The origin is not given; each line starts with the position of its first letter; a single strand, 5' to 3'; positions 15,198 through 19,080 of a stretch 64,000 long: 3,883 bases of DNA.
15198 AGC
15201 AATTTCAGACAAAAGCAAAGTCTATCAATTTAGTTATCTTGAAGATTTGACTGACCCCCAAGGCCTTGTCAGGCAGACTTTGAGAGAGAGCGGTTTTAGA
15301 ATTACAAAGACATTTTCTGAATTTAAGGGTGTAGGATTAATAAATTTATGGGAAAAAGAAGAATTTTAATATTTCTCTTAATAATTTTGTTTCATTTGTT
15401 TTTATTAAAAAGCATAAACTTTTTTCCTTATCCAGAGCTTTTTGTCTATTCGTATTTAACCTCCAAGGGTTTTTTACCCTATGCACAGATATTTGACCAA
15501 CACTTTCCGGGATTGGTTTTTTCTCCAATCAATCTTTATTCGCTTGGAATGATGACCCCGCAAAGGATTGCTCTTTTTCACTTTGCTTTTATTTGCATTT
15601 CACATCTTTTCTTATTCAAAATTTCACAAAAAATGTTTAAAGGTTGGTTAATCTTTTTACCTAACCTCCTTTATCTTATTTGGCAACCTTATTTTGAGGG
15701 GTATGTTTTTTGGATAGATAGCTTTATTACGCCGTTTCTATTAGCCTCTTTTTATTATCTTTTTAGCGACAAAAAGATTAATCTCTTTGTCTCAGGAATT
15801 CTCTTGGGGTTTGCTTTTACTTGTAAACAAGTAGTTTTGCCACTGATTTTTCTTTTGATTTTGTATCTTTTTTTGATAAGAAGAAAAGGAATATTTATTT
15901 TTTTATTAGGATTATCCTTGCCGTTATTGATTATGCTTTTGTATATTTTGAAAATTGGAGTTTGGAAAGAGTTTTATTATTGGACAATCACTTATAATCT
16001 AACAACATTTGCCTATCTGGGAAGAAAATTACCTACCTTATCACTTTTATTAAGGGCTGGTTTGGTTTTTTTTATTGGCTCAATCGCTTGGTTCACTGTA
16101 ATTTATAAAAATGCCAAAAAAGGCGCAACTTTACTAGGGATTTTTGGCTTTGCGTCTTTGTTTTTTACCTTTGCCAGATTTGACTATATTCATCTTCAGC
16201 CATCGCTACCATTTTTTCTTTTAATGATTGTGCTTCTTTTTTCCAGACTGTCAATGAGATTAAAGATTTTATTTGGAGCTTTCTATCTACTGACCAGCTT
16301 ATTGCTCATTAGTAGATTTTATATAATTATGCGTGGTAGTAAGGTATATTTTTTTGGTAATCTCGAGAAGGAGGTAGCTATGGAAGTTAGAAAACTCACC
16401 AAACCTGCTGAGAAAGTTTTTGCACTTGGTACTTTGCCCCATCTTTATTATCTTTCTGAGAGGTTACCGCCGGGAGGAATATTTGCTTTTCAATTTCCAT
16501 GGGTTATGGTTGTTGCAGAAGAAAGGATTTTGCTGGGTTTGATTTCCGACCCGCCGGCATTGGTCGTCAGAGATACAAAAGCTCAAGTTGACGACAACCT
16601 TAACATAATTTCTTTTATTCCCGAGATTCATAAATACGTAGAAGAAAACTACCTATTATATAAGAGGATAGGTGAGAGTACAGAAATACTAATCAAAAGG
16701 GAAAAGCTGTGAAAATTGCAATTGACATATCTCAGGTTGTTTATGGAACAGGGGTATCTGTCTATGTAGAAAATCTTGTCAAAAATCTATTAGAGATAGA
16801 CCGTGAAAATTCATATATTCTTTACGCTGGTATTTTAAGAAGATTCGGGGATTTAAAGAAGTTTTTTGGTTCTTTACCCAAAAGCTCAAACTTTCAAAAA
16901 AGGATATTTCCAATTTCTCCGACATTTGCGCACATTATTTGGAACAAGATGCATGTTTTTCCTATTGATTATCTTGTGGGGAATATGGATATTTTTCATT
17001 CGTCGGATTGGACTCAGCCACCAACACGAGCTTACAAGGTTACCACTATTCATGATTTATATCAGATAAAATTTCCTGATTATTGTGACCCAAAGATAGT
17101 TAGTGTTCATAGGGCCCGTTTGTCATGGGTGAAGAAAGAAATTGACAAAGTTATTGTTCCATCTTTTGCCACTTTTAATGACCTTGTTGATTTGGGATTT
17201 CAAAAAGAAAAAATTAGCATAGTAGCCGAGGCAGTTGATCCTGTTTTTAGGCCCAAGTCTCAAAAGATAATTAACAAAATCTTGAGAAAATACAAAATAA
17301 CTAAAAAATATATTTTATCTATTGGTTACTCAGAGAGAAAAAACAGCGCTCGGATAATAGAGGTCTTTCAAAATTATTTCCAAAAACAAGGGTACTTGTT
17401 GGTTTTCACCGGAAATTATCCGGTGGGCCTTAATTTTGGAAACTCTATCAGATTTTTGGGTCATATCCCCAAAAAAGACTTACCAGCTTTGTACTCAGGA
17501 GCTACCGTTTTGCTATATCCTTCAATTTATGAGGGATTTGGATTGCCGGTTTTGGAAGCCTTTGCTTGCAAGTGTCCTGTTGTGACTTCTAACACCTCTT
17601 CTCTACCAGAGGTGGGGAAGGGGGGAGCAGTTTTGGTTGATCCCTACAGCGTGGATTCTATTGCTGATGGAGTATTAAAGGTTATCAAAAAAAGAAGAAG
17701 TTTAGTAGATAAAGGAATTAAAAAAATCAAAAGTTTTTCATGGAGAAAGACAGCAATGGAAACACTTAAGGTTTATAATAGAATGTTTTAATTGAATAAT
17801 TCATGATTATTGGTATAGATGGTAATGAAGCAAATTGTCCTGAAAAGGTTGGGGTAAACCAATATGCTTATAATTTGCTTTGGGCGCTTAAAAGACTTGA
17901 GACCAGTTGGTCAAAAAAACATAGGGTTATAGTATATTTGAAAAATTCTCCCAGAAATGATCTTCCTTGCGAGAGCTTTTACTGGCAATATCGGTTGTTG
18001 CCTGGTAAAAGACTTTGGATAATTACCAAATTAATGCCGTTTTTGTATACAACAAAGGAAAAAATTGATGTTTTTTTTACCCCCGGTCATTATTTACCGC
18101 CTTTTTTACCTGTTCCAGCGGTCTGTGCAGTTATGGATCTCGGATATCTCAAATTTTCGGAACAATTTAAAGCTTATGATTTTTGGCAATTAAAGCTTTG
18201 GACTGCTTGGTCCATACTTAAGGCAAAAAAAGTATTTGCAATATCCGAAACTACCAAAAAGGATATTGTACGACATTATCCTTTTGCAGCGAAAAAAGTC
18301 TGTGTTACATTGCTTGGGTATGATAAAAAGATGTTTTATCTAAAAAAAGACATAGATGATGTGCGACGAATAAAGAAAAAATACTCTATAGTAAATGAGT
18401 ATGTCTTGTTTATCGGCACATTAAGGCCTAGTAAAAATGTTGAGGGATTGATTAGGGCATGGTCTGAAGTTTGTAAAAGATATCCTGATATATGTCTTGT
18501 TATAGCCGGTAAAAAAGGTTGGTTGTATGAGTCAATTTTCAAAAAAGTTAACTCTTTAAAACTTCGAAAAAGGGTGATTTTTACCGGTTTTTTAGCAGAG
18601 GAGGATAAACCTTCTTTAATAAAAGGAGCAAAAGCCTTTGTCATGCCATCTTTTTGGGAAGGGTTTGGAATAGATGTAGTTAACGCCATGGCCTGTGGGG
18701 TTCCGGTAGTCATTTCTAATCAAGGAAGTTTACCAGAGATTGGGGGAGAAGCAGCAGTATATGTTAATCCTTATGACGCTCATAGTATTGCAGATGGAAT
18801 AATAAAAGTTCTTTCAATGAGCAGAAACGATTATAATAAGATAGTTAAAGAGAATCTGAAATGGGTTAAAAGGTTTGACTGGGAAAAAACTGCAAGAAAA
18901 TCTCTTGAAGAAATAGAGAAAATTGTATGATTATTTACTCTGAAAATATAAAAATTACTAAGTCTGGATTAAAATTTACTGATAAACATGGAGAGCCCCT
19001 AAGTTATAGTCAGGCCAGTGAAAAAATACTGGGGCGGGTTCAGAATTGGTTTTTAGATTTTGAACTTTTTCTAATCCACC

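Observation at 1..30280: A ~30-kb co-directional glycan-assembly supercluster dominated by extracytoplasmic GT-C enzymes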

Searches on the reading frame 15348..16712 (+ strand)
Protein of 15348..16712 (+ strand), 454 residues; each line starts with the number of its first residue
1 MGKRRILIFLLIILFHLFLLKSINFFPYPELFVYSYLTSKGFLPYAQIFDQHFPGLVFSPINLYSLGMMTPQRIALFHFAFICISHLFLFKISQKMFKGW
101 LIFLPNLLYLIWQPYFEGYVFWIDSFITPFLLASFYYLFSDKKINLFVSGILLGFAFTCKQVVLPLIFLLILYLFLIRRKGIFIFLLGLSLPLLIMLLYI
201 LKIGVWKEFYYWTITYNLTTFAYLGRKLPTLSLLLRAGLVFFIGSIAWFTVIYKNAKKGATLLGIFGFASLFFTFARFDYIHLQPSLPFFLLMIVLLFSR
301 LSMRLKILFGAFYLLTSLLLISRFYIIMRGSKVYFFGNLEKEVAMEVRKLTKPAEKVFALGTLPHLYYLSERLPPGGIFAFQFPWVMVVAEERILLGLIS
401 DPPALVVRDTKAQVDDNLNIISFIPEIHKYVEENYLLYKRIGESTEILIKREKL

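Call 5: search_protein_families(library=pfam, proteins=[window:15348-16712:+], max_evalue=0.01)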
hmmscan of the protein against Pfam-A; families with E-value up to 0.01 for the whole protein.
window:15348-16712:+ (454 aa): 0 families

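Call 9: search_solved_structures(query=window:15348-16712:+, max_evalue=1)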
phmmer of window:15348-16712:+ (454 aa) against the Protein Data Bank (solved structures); distinct sequences matched with E-value up to 1: 1.
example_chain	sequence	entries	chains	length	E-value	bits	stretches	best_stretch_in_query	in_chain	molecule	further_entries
4ccw_A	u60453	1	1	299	0.92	11.8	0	60-146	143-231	CARBOXYL ESTERASE NP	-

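Call 12: find_homologous_proteins(query=window:15348-16712:+)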
Query window:15348-16712:+ (454 aa): 369 proteins with E <= 0.001 among 8000 candidates; the best 120 are listed.
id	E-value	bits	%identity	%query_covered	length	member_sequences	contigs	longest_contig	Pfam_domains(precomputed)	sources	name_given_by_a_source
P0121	1.6e-193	662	67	99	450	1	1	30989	PF13231.13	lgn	-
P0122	4.5e-128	446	48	98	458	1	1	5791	-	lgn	-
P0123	6.5e-126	439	50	94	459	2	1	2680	-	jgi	-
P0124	6.5e-125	436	48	98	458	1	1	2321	-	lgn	-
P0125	2.0e-124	434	49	94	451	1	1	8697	PF13231.13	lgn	-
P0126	2.1e-122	428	48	98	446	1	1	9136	PF13231.13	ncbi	-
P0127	6.4e-122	426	48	98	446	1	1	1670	-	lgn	-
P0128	1.2e-120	422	46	98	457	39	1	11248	PF13231.13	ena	-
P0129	6.5e-119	416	45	97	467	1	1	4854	PF13231.13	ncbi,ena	-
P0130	7.1e-119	416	48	94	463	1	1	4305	-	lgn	-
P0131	2.5e-118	414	45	97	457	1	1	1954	PF13231.13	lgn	-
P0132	6.9e-118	413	47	97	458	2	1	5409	-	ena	-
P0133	7.8e-118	413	46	98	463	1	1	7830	-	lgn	-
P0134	1.2e-117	412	45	98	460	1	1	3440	PF13231.13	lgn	-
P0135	2.0e-117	411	48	98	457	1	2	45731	-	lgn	-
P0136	2.5e-117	411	45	97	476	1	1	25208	PF13231.13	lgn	-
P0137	2.5e-117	411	47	98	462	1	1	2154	PF13231.13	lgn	-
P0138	2.8e-117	411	46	98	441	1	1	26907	PF13231.13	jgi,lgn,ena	-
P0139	3.3e-117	411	46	96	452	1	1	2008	PF13231.13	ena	-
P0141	4.4e-117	410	45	96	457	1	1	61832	PF13231.13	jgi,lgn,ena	-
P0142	6.8e-117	410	45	98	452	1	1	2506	PF13231.13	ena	-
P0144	1.1e-116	409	47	98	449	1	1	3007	PF13231.13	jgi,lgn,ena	-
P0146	2.5e-116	408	45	96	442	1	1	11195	PF13231.13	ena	-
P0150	1.3e-115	405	44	98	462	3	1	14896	PF13231.13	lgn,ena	-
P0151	1.7e-115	405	45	97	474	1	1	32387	PF13231.13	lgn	-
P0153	1.9e-115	405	43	97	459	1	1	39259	PF13231.13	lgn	-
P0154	2.2e-115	405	47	95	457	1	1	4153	PF13231.13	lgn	-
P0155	6.7e-115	403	45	98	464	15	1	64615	PF13231.13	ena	-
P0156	1.8e-114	402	45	98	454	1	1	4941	PF13231.13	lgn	-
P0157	1.8e-114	402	46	96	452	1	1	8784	PF13231.13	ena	-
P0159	3.9e-114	400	46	96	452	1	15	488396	PF13231.13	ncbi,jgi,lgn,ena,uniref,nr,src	ncbi:hypothetical protein A2715_05095 [Candidatus Woesebacteria bacterium RIFCSPHIGHO2_01_FULL_39_32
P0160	4.4e-114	400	45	94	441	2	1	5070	PF13231.13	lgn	-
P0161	4.8e-114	400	45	99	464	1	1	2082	PF13231.13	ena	-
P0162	8.9e-114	399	46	98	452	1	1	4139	PF13231.13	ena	-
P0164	2.2e-113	398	46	94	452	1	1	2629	PF13231.13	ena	-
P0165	4.8e-113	397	44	98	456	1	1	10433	PF13231.13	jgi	-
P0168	1.8e-112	395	46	98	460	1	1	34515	PF13231.13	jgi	jgi:hypothetical protein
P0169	2.1e-112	395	45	94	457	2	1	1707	PF13231.13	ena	-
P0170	2.4e-112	395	47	94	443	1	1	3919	PF13231.13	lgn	-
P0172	3.5e-112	394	45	97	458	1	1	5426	PF13231.13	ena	-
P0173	1.3e-111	392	45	92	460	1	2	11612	PF13231.13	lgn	-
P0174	2.1e-111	391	44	91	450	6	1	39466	PF13231.13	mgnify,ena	mgnify:CR=1 FL=1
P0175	3.1e-111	391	43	93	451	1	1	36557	PF13231.13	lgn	-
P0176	3.8e-111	391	43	99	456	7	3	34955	PF13231.13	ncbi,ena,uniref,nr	ncbi:MAG: hypothetical protein US62_C0002G0003 [Candidatus Woesebacteria bacterium GW2011_GWA1_37_8]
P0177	4.1e-111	391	44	98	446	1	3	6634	PF13231.13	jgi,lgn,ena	-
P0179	8.6e-111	389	43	96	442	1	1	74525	PF13231.13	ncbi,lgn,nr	ncbi:MAG TPA: glycosyltransferase family 39 protein [Patescibacteria group bacterium]|nr:glycosyltra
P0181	2.2e-110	388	47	98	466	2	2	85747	PF13231.13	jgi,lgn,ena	jgi:hypothetical protein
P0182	2.3e-110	388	44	94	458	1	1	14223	PF13231.13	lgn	-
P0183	2.6e-110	388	44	99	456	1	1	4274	PF13231.13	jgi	-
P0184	4.0e-110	387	45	98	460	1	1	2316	PF13231.13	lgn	-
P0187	6.1e-110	387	46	98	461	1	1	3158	PF13231.13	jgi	jgi:hypothetical protein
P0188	7.4e-110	386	45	97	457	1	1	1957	PF13231.13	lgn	-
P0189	3.1e-109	384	43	97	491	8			PF13231.13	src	-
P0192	3.2e-108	381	44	97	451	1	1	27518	PF13231.13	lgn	-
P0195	1.6e-107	379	42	98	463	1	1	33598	PF13231.13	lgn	-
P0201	2.8e-106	375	46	97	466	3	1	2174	PF13231.13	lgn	-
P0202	3.3e-106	374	44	99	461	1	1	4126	PF13231.13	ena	-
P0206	9.1e-106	373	42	99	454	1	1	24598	PF13231.13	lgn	-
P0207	1.7e-105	372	43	99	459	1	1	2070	PF13231.13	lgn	-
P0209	1.1e-104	369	43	97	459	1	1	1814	PF13231.13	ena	-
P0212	2.0e-104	368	43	96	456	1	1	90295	PF13231.13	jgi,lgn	-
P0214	1.5e-103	366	42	97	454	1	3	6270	PF09594.17,PF13231.13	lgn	-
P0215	1.9e-102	362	42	94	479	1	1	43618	PF13231.13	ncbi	-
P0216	2.5e-102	362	42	95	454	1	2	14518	PF13231.13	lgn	-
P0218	3.2e-102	361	43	99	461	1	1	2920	PF13231.13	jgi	jgi:hypothetical protein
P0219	3.8e-102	361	42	98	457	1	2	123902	PF13231.13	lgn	-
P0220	4.0e-102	361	43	95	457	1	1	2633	PF13231.13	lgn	-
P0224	3.4e-101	358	42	98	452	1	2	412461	PF13231.13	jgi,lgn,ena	-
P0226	9.3e-101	356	42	98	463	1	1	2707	PF13231.13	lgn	-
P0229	1.6e-100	356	44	94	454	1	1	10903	PF13231.13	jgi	jgi:hypothetical protein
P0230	1.6e-100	356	41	99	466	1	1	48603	PF13231.13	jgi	jgi:hypothetical protein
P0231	1.7e-100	355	43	94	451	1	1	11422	PF13231.13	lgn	-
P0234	2.1e-99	352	41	99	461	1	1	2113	PF13231.13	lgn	-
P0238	5.8e-99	350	42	98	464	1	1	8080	PF13231.13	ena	-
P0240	9.4e-99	350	39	99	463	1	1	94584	PF09852.16,PF13231.13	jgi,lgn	jgi:hypothetical protein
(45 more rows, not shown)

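Call 20: search_protein_families(library=ncbifam, proteins=[window:15348-16712:+], max_evalue=0.01)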
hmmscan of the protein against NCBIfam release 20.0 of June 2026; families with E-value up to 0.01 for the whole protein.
window:15348-16712:+ (454 aa): 0 families

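Call 54: search_solved_structures(query=A5, max_evalue=1)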
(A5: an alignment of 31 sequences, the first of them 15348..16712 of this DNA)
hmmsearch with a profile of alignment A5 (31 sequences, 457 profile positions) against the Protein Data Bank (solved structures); distinct sequences matched with E-value up to 1: 0.

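Call 56: search_protein_families(library=pfam, alignment_id=A5, max_evalue=0.01)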
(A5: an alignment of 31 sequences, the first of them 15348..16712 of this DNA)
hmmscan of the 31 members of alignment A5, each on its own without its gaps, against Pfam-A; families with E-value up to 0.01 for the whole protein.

A. member 1, window:15348-16712:+ (454 aa): 0 families

B. families by the number of members that match (of 31 scanned): 4 families
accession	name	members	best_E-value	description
PF13231.12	PMT_2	23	1.6e-09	Dolichyl-phosphate-mannose-protein mannosyltransferase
PF09852.15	DUF2079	2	1.6e-05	Predicted membrane protein (DUF2079)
PF23396.1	DUF7103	1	2.7e-05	Family of unknown function (DUF7103)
PF09594.16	GT87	1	6.2e-05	Glycosyltransferase family 87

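Call 62: predict_structure(alignment_id=A5)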
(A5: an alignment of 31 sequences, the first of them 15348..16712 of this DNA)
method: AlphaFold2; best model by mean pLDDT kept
length: 454 residues; sequences in the alignment: 31
mean_pLDDT: 91.1   pTM: 0.91
mean pLDDT of the five models: 91.1, 87.6, 86.9, 84.9, 84.4
residues with pLDDT >= 90: 313; 70-90: 125; 50-70: 13; < 50: 3
segments of 3 or more residues with pLDDT < 50: 55-57
pLDDT, mean of each block of 10 residues (from residue 1): 91 96 88 89 89 57 79 91 97 96 97 89 89 97 97 93 95 94 97 90 90 89 88 92 96 87 97 89 96 96 95 93 90 85 96 95 89 95 90 96 95 74 92 97 94 79
secondary structure, 60 per line:
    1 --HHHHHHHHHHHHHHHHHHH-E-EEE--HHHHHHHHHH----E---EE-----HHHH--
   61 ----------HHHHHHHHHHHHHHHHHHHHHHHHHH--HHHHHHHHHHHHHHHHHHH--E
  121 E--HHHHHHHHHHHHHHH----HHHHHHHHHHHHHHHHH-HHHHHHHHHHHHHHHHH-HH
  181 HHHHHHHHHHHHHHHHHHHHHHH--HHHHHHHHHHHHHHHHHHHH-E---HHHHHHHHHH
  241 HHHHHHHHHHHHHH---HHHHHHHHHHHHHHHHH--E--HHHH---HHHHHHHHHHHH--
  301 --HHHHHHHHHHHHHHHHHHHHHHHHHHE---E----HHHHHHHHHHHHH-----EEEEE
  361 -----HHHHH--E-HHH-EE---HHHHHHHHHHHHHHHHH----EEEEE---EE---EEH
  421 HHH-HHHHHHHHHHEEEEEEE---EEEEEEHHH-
elements in order: H3-21 E25-27 H30-39 H55-58 H71-96 H99-117 H124-138 H143-159 H161-177 H179-203 H206-225 H231-254 H258-274 H280-283 H287-298 H303-328 H338-350 E356-360 H366-370 H384-400 E405-409 H420-423 H425-434 E435-441 E445-450

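Call 65: fold_search(model_id=the predicted structure, library=pdb)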
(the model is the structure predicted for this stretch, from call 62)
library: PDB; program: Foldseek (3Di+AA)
matches with E <= 10: 109; with E <= 0.001: 26
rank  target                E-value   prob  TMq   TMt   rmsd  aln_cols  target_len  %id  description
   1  8age_A                3.5e-06  1.00  0.62  0.46  10.2       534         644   11  Structure of yeast oligosaccharylransferase complex with acceptor peptide bound (released 2022-12-07)
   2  5gmy_A                6.0e-06  1.00  0.55  0.33  10.6       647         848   12  Crystal structure of the Archaeoglobus fulgidus oligosaccharyltransferase (O29867_ARCFU) tethered with an acceptor pep (released 2017-02-01)
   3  7oci_F                7.8e-06  1.00  0.62  0.46  10.8       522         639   11  Cryo-EM structure of yeast Ost6p containing oligosaccharyltransferase complex (released 2022-02-16)
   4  5f15                  8.5e-06  1.00  0.63  0.55   7.5       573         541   12  Crystal Structure of ArnT from Cupriavidus metallidurans bound to Undecaprenyl phosphate (released 2016-02-17)
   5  5ezm                  1.1e-05  1.00  0.60  0.52   8.2       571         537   13  Crystal Structure of ArnT from Cupriavidus metallidurans in the apo state (released 2016-02-17)
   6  7e9s_A                1.3e-05  1.00  0.56  0.33  11.6       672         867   11  Archaeal oligosaccharyltransferase AglB from Archaeoglobus fulgidus in complex with an inhibitory peptide and a dolich (released 2021-09-08)
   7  9n9j_I                1.3e-05  1.00  0.59  0.41   9.6       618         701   12  Structure of a GRP94 folding intermediate engaged with a CCDC134- and FKBP11-bound secretory translocon (released 2025-11-19)
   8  8pn9_A                1.4e-05  1.00  0.61  0.45  11.0       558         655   12  Structure of human oligosaccharyltransferase OST-A complex bound to NGI-1 (released 2024-05-08)
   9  6s7t_A                1.4e-05  1.00  0.60  0.41   8.8       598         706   11  Cryo-EM structure of human oligosaccharyltransferase complex OST-B (released 2019-12-18)
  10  3wak                  2.0e-05  1.00  0.53  0.31   9.5       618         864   11  Crystal structure of the Archaeoglobus fulgidus oligosaccharyltransferase (O29867_ARCFU) in the apo form (released 2013-10-30)
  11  8b6l_I                2.2e-05  1.00  0.63  0.45   9.3       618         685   12  Subtomogram average of the human Sec61-TRAP-OSTA-translocon (released 2022-12-07)
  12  3waj                  4.5e-05  1.00  0.51  0.32  13.8       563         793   12  Crystal structure of the Archaeoglobus fulgidus oligosaccharyltransferase (O29867_ARCFU) complex with Zn and sulfate (released 2013-10-30)
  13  6ftg_5                4.7e-05  1.00  0.57  0.43  11.0       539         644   12  Subtomogram average of OST-containing ribosome-translocon complexes from canine rough microsomal membranes (released 2018-03-21)
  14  9s6t_A                7.0e-05  1.00  0.50  0.48   8.9       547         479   13  Ternary cryo-EM structure of chicken ALG12 with Dol25-PP-GlcNAc2Man7, Dol25-P-Man, and Fab (released 2026-03-18)
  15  8if8_C                7.3e-05  1.00  0.47  0.39   9.4       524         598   12  Arabinosyltransferase AftA (released 2023-05-31)
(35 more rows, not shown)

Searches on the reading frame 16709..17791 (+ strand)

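Call 5: search_protein_families(library=pfam, proteins=[window:16709-17791:+], max_evalue=0.01)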
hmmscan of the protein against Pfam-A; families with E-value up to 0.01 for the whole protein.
window:16709-17791:+ (360 aa): 5 families
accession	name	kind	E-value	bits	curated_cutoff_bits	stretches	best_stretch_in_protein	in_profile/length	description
PF00534.26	Glycos_transf_1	-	4.9e-25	88.5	26.4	1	198-330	14-160/172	Glycosyl transferases group 1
PF13692.12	Glyco_trans_1_4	-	1.4e-19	71.2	27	1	201-327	3-141/142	Glycosyl transferases group 1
PF13439.12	Glyco_transf_4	-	1.2e-08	35.6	28.5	1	15-178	3-168/170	Glycosyltransferase Family 4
PF13524.12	Glyco_trans_1_2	-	4.1e-07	30.5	25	1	240-351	27-141/144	Glycosyl transferase-like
PF20706.3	GT4-conflict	-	8.3e-06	25.5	26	1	257-298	274-315/385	Family 4 Glycosyltransferase in conflict systems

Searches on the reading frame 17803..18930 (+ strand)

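Call 5: search_protein_families(library=pfam, proteins=[window:17803-18930:+], max_evalue=0.01)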
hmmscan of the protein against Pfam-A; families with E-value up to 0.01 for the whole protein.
window:17803-18930:+ (375 aa): 5 families
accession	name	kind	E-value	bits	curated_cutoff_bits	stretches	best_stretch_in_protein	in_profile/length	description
PF00534.26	Glycos_transf_1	-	1.2e-37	129.5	26.4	1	198-351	15-169/172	Glycosyl transferases group 1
PF13692.12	Glyco_trans_1_4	-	9.6e-32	110.6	27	1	200-338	3-141/142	Glycosyl transferases group 1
PF20706.3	GT4-conflict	-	6e-10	39.1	26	1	200-307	199-313/385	Family 4 Glycosyltransferase in conflict systems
PF13439.12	Glyco_transf_4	-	4.2e-07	30.6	28.5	1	17-174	3-167/170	Glycosyltransferase Family 4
PF00982.27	Glyco_transf_20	-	8.4e-05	21.9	32.5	1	315-372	415-472/473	Glycosyltransferase family 20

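Call 49: search_protein_families(library=ncbifam, proteins=[window:17803-18930:+], max_evalue=0.0001)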
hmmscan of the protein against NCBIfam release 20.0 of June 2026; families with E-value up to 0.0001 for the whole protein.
window:17803-18930:+ (375 aa): 32 families (the best 25 are shown)
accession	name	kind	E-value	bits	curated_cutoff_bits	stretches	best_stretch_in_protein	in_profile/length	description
TIGR04047.1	MSMEG_0565_glyc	hypoth_equivalog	5.9e-36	124.3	259.85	1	124-369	122-369/373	MSMEG_0565 family glycosyltransferase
NF038295.1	EPS_HpsP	equivalog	1.6e-23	83.4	550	1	182-374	189-387/388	hormogonium polysaccharide biosynthesis glycosyltransferase HpsP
TIGR02149.1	glgA_Coryne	subfamily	3e-23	82.6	302.4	1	129-375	132-391/391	glycogen synthase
TIGR03449.1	mycothiol_MshA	equivalog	8e-21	74.4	462.5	1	141-370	165-399/406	D-inositol-3-phosphate glycosyltransferase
TIGR03999.1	thiol_BshA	equivalog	1.1e-19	70.7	273.7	1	132-366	136-365/375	N-acetyl-alpha-D-glucosaminyl L-malate synthase BshA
TIGR04157.1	glyco_rSAM_CFB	subfamily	1.9e-19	70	400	1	140-313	169-338/406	TIGR04157 family glycosyltransferase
NF041876.1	EPS_EpsE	equivalog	1e-17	64.5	400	1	148-359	169-381/389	exopolysaccharide biosynthesis GT4 family glycosyltransferase EpsE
NF041010.1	glycosy_Agl16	equivalog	5.9e-16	58.3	575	1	141-369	134-346/352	glycosylation protein Agl16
NF047684.1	TeichurnBiosyTuaC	equivalog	1.9e-15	56.7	550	1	137-373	161-388/391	teichuronic acid biosynthesis protein TuaC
TIGR03088.1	stp2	hypoth_equivalog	5.5e-14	52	409.05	1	200-364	196-363/374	TIGR03088 family PEP-CTERM/XrtA system glycosyltransferase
NF050063.1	ProtGlycPglJ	equivalog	1.4e-13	50.9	500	1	140-369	144-361/363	N-acetylgalactosamine-N,N'-diacetylbacillosaminyl-diphospho-undecaprenol 4-alpha-N-acetylgalactosaminyltransferase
NF046085.1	XrtY_assoc_Gly1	equivalog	5.8e-13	48.4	400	1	136-356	156-365/387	XrtY-associated glycosyltransferase XYAG1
NF053787.1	GlcN_PG_synth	equivalog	1.9e-12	46.7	480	1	162-373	162-358/361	N-acetylglucosaminyl phosphatidylglycerol synthase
NF038298.1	EPS_HpsO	equivalog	2.6e-11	42.9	575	1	151-369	156-382/388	hormogonium polysaccharide biosynthesis glycosyltransferase HpsO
NF047880.1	glyco_SdgA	exception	5.7e-11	41.6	800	1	193-365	310-481/488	serine-aspartate repeat adhesin O-glycosyltransferase SdgA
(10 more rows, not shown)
